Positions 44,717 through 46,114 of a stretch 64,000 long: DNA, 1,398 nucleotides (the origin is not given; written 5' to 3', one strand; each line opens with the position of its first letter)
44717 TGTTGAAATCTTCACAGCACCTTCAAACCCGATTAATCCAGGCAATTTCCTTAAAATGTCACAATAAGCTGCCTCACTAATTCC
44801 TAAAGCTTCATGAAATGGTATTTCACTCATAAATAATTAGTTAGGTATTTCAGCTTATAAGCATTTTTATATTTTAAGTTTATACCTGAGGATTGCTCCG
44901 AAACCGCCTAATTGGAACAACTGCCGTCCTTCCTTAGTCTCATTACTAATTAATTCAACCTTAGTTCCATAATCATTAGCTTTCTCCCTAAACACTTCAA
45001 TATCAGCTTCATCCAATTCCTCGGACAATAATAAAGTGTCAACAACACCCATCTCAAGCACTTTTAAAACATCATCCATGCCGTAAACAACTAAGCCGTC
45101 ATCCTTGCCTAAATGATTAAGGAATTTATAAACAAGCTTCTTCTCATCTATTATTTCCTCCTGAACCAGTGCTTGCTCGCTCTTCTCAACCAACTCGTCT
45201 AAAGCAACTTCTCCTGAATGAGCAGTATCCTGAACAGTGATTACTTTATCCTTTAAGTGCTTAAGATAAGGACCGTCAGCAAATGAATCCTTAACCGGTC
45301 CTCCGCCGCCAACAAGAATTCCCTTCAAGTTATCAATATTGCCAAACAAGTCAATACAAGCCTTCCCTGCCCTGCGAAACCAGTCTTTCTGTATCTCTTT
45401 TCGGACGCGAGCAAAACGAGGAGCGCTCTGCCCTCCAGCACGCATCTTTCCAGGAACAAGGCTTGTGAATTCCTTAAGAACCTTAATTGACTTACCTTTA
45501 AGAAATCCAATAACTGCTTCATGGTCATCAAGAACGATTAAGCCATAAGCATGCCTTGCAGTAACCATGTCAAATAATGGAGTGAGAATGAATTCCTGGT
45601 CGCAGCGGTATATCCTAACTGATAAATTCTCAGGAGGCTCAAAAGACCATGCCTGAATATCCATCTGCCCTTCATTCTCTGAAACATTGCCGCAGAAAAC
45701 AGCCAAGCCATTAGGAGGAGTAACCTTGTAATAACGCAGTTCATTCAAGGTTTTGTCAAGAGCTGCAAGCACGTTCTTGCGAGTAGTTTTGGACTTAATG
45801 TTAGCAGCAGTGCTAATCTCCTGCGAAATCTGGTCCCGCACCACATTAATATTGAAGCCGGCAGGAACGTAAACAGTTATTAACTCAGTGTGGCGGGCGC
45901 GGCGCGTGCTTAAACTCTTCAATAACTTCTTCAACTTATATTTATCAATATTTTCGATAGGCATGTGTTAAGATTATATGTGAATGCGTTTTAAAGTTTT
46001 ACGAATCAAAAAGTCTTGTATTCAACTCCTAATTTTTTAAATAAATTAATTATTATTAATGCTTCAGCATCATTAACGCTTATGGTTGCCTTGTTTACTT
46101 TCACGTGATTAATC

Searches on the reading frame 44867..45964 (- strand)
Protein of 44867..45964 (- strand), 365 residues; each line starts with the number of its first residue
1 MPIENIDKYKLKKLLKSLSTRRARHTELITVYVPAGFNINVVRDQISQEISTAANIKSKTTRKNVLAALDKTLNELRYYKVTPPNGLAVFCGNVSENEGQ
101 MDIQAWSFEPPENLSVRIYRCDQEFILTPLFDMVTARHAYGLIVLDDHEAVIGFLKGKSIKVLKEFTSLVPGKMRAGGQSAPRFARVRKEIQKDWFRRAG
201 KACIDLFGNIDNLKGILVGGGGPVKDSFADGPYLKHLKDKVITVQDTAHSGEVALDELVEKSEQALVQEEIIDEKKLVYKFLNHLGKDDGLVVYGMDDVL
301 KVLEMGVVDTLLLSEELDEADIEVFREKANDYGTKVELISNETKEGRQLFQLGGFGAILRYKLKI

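Call 59: search_protein_families(library=pfam, proteins=[window:44867-45964:-], max_evalue=0.00001)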
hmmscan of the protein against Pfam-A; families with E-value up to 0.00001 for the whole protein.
window:44867-45964:- (365 aa): 5 families
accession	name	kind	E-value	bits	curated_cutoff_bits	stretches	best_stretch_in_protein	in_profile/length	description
PF03464.20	eRF1_2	-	4.7e-30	105.1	27.1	1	140-266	2-131/133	eRF1 domain 2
PF03465.20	eRF1_3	-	9.4e-26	90.8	25.8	1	271-363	1-106/106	eRF1 domain 3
PF03463.20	eRF1_1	-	7.1e-14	52.3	23.8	1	12-133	1-122/123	eRF1 domain 1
PF18859.6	acVLRF1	-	1.7e-09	38.4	27.1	1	150-265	13-127/130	Actinobacteria/chloroflexi VLRF1 release factor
PF18854.6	baeRF_family10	-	1.5e-08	35.5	27.1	1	127-248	3-129/143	Bacterial archaeo-eukaryotic release factor family 10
